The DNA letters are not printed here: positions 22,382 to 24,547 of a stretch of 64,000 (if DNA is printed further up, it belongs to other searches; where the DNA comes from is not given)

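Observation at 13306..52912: Window-wide enrichment of GT-C paralogs with different periplasmic C-terminal modules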

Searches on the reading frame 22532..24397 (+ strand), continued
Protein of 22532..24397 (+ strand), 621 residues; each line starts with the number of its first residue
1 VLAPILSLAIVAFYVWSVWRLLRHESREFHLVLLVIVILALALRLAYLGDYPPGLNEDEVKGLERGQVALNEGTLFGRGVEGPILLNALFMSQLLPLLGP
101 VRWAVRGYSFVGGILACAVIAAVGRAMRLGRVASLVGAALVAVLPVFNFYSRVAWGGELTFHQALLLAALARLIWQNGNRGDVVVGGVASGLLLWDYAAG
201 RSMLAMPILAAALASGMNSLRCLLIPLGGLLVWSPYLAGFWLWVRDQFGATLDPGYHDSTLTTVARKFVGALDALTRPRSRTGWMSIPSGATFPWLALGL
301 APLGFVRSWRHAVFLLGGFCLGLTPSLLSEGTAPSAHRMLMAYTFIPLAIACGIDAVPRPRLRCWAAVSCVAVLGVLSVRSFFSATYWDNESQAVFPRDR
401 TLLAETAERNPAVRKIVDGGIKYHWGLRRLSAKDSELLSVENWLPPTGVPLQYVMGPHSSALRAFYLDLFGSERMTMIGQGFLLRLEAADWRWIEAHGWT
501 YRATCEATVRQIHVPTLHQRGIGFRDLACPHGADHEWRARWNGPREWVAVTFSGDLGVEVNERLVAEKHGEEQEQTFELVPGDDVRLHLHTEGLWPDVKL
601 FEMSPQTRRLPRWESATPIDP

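Call 75: search_protein_representatives(alignment_id=A1)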
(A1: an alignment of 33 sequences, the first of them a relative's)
Query: 33 sequences, 628 profile positions. Proteins with E-value up to 0.001 (for the whole library): 1129; up to 1e-10: 202; up to 1e-30: 126. The best 150 are listed.
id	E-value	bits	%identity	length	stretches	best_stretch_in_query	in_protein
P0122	1.3e-262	889.1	-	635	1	4-625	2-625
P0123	2.0e-261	885.2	-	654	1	4-626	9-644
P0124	3.3e-250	848.1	-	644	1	3-625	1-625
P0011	3.7e-248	841.3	-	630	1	5-625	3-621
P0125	5.8e-247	837.3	-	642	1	5-627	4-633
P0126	3.9e-246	834.6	-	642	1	4-625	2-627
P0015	1.8e-245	832.4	-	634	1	4-626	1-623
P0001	1.4e-233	793.1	-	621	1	3-625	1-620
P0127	5.1e-232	788.0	-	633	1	4-624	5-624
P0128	1.0e-229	780.4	-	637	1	4-626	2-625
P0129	8.1e-226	767.5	-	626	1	3-625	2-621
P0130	1.6e-225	766.5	-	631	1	3-625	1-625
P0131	2.4e-224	762.6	-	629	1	9-626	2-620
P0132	2.3e-221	752.8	-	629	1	5-625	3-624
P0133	2.8e-218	742.6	-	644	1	6-626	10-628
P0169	1.9e-99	350.1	-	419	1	5-397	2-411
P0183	7.7e-73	262.1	-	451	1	5-394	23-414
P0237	1.4e-33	132.5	-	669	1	24-625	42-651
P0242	1.7e-31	125.6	-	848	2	8-480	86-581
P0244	2.3e-31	125.1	-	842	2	33-409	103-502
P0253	6.1e-26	107.2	-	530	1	5-414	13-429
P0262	1.1e-20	89.9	-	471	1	10-378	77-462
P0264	1.8e-20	89.1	-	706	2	92-392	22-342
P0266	3.0e-20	88.4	-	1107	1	30-475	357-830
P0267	1.7e-19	85.9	-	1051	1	32-418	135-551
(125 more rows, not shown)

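Call 76: search_protein_families(library=pfam, proteins=[P0242, P0244, P0253, P0262, P0264, P0266, P0267, P0183, P0169, P0237], max_evalue=0.01)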
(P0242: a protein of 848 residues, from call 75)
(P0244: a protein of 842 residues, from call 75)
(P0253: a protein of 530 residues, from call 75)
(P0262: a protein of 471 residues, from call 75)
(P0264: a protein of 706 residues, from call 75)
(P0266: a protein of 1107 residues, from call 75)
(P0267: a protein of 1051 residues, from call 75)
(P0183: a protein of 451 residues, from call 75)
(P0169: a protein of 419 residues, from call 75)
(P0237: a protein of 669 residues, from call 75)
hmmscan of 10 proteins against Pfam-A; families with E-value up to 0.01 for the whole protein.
P0242 (848 aa): 1 family
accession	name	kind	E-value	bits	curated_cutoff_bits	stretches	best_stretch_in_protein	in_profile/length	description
PF13231.12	PMT_2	-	3.3e-08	34.3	26.1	1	163-319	2-155/160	Dolichyl-phosphate-mannose-protein mannosyltransferase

P0244 (842 aa): 1 family
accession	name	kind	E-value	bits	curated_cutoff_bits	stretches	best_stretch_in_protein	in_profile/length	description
PF13231.12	PMT_2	-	0.00014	22.6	26.1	1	169-306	15-151/160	Dolichyl-phosphate-mannose-protein mannosyltransferase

P0253 (530 aa): 0 families

P0262 (471 aa): 1 family
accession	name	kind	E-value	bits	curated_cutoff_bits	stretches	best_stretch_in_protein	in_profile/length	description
PF13231.12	PMT_2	-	2.9e-07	31.3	26.1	1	154-308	2-154/160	Dolichyl-phosphate-mannose-protein mannosyltransferase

P0264 (706 aa): 0 families

P0266 (1107 aa): 0 families

P0267 (1051 aa): 1 family
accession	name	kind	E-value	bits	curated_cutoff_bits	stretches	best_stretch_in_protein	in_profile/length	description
PF08305.17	NPCBM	-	5.2e-28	98.2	23.9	1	907-1044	2-136/137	NPCBM/NEW2 domain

P0183 (451 aa): 0 families

P0169 (419 aa): 0 families

P0237 (669 aa): 0 families
